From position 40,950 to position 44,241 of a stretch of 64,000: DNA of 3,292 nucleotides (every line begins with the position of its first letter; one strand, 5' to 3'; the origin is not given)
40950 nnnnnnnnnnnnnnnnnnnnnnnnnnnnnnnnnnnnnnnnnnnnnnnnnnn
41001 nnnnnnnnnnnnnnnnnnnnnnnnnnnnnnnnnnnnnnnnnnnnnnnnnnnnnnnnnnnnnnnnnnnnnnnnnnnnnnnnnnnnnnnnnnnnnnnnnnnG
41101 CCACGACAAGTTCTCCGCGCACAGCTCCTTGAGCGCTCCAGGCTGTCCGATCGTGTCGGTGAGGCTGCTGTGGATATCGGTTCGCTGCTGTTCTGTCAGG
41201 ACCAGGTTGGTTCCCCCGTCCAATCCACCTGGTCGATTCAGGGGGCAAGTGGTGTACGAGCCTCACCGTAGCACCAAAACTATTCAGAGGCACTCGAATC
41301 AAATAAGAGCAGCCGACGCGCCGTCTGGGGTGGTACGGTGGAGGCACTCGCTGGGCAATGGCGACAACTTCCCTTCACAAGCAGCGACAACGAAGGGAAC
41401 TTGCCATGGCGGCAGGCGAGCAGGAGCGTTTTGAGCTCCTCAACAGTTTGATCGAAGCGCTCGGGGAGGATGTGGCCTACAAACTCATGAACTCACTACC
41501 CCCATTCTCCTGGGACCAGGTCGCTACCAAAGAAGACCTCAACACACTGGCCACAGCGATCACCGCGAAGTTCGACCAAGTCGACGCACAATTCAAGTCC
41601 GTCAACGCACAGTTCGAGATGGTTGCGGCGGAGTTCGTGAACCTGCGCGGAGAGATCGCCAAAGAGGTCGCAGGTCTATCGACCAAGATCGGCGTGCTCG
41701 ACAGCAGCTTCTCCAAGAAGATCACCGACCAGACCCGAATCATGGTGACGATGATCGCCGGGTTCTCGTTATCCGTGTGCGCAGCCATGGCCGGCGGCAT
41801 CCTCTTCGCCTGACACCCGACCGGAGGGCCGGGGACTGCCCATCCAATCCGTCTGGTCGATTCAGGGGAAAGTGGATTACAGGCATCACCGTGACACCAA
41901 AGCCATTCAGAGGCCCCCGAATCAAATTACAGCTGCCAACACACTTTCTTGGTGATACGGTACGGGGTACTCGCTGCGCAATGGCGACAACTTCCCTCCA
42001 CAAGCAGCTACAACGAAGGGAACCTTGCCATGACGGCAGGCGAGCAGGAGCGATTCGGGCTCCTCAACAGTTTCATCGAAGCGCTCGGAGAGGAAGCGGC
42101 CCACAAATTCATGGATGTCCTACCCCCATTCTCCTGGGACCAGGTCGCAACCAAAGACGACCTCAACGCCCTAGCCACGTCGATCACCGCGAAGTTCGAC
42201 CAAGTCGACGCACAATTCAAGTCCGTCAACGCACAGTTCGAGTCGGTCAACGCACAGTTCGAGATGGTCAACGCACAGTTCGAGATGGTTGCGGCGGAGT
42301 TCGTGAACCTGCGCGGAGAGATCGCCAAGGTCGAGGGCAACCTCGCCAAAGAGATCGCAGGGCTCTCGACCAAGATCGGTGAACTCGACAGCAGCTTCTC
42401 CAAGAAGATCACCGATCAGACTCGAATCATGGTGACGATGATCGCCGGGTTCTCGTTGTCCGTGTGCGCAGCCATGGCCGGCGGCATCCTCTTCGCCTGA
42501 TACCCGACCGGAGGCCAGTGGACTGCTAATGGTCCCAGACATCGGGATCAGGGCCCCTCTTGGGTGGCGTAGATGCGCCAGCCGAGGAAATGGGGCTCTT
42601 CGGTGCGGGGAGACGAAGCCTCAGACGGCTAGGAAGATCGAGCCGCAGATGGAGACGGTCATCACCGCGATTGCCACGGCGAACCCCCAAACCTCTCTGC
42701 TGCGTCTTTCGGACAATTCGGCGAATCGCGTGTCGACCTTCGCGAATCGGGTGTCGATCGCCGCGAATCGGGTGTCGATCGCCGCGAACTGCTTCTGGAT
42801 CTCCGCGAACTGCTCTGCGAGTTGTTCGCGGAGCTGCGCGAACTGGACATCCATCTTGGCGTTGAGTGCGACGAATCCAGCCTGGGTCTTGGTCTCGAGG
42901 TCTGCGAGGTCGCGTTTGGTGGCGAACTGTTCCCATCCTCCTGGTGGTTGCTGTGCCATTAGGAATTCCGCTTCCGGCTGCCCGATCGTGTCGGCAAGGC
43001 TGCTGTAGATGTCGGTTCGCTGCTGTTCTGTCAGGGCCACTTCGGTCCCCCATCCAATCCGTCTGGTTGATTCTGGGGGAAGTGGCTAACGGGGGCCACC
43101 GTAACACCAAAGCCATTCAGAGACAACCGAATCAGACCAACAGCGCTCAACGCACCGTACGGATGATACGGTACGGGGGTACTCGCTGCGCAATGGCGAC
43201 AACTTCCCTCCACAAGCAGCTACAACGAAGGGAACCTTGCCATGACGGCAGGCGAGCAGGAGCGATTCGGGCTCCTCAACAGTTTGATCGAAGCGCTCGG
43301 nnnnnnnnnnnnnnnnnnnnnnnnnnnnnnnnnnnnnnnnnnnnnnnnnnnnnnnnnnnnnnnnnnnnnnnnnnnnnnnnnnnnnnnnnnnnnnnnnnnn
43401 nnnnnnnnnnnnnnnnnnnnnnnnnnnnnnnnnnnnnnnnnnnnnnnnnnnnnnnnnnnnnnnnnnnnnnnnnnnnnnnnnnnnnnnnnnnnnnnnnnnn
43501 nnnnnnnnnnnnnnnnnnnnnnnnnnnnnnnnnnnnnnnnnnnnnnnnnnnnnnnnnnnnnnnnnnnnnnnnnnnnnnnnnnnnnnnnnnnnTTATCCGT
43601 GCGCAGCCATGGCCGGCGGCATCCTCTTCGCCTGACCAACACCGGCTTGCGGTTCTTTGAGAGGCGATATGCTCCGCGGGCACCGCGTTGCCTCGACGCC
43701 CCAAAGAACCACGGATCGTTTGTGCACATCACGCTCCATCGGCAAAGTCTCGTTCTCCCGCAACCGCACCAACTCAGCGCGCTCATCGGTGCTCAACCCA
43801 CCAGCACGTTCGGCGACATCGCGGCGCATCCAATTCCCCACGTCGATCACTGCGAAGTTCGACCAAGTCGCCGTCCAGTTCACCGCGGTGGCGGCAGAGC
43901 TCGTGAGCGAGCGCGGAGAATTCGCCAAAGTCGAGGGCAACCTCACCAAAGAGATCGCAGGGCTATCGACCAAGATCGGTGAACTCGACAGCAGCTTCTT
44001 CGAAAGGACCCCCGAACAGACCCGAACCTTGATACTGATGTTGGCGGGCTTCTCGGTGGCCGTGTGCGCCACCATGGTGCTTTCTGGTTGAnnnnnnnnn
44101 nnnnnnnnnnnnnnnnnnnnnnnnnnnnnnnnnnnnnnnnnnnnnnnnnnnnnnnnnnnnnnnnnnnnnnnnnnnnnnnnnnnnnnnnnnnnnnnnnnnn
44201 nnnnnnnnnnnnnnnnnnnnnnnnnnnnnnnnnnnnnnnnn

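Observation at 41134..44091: Two families of small tail-anchored coiled-coil proteins in divergent pairs with a conserved ~200-bp leader, embedded between the cassettes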

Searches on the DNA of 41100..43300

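Call 81: search_rna_families(source=window, start=41100, end=43300, threshold=evalue, max_evalue=1)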
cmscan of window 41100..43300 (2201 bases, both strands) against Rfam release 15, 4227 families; matches with E-value up to 1: 0.
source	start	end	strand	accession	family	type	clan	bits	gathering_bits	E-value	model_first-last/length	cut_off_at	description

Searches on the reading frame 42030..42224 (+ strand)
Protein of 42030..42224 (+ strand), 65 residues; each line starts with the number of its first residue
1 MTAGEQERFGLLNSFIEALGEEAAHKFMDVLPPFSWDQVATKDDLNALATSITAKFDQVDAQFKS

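Call 76: search_solved_structures(query=A7, max_evalue=10, show_alignments=4)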
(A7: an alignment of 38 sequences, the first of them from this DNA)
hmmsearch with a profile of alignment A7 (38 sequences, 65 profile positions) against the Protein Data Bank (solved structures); distinct sequences matched with E-value up to 10: 10.
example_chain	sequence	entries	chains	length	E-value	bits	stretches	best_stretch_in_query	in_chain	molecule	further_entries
6h9l_A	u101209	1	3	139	0.00036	23.4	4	37-59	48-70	Uncharacterized protein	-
5apz_A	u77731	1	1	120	0.0023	20.9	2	37-60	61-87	GENERAL CONTROL PROTEIN GCN4, NOR1 TCAR0761, GENERAL CONTROL PROTEIN GCN4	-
5apw_A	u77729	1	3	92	0.17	14.8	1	39-59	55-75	GENERAL CONTROL PROTEIN GCN4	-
3d8b_A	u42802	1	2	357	0.25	14.3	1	27-40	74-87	Fidgetin-like protein 1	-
8r64_B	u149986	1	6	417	0.34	13.9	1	27-40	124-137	Fidgetin-like protein 1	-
7o92_A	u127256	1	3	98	0.61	13.1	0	36-54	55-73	hypothetical protein UY81_C0065G0003 residues 18-54 from Candidatus Giovannonibacteria bac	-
6q95_G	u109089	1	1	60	0.76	12.8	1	30-58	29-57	50S ribosomal protein L9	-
6x9f_A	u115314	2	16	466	1.3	12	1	9-34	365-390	UDP-N-acetylmuramate--L-alanine ligase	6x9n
29zm_A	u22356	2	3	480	1.4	11.9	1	9-34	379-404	UDP-N-acetylmuramate--L-alanine ligase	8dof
9s8i_A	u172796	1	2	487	1.4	11.9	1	9-34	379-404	UDP-N-acetylmuramate--L-alanine ligase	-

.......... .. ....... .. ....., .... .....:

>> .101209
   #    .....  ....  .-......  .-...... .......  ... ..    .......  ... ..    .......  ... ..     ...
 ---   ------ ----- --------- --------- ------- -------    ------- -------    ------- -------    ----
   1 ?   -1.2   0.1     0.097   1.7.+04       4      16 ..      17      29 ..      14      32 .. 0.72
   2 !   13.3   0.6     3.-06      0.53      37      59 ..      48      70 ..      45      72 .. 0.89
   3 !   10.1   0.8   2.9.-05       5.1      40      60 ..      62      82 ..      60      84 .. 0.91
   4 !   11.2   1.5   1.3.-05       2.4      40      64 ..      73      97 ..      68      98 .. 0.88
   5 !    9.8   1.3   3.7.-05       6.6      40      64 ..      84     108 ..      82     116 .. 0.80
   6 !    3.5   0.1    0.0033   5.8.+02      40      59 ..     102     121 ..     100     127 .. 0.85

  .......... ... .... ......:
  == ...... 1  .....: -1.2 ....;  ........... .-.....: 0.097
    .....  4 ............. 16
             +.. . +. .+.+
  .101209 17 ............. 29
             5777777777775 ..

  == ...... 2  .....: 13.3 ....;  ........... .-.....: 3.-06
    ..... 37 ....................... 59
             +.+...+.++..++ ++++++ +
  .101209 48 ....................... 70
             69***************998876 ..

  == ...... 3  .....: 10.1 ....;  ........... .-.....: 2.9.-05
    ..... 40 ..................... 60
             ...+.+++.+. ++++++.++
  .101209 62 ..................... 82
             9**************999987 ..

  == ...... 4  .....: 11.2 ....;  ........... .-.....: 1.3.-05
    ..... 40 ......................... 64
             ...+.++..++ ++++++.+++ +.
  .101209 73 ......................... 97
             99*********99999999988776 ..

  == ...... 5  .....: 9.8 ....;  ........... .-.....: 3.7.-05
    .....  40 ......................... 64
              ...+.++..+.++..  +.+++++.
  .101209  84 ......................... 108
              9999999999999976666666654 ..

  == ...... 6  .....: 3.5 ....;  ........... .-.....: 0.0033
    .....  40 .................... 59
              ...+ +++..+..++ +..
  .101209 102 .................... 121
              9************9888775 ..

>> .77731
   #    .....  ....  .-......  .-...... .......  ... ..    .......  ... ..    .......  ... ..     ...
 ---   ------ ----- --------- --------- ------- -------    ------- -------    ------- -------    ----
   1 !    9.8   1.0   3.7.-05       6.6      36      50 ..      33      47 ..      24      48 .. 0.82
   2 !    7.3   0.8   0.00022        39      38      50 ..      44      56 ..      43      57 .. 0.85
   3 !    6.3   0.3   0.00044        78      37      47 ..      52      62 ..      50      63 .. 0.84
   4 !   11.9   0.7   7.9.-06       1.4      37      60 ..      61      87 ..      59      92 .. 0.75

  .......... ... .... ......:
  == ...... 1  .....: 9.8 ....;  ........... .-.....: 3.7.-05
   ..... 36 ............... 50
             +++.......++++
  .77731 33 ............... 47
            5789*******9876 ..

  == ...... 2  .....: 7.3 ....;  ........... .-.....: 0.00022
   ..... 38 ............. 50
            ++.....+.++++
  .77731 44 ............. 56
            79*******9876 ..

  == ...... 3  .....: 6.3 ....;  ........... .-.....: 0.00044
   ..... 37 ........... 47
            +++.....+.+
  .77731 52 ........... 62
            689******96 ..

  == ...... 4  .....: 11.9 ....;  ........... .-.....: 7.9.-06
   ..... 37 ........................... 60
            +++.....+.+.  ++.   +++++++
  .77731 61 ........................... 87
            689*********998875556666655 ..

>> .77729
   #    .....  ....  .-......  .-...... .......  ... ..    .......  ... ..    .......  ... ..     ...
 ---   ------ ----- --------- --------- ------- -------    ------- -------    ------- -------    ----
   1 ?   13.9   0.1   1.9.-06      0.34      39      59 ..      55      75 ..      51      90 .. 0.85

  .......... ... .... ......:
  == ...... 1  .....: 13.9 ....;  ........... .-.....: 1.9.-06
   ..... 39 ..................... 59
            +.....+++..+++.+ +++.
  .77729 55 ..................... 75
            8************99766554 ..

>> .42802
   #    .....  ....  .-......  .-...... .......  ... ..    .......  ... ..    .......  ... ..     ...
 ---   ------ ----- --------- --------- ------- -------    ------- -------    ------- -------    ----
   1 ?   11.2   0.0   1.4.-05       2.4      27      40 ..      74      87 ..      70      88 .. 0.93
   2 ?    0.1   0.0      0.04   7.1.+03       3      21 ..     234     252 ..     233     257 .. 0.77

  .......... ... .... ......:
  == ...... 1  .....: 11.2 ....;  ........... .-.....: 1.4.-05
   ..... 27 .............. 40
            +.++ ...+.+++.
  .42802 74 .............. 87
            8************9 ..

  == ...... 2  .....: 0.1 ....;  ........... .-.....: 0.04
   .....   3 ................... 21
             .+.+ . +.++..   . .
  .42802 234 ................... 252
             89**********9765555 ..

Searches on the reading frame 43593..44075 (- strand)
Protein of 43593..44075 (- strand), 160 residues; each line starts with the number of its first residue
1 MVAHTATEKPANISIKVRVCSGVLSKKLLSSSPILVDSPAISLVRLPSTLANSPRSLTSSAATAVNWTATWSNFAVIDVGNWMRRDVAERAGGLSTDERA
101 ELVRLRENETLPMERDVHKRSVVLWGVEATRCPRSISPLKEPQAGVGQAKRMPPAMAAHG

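Call 69: search_protein_families(library=pfam, max_evalue=0.001, proteins=[window:43593-44075:-])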
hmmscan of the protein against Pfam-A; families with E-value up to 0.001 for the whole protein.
window:43593-44075:- (160 aa): 0 families

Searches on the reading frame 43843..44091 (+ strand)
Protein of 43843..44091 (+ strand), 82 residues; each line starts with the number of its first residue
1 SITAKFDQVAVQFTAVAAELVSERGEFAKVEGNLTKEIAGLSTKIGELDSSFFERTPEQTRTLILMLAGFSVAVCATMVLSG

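Call 3: search_protein_families(library=pfam, max_evalue=1, proteins=[window:43843-44091:+])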
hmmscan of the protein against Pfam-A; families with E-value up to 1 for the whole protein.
window:43843-44091:+ (82 aa): 1 family
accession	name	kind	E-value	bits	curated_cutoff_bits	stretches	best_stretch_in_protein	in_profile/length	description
PF11283.13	DUF3084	-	0.0065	16.8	25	1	41-81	22-62/77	Protein of unknown function (DUF3084)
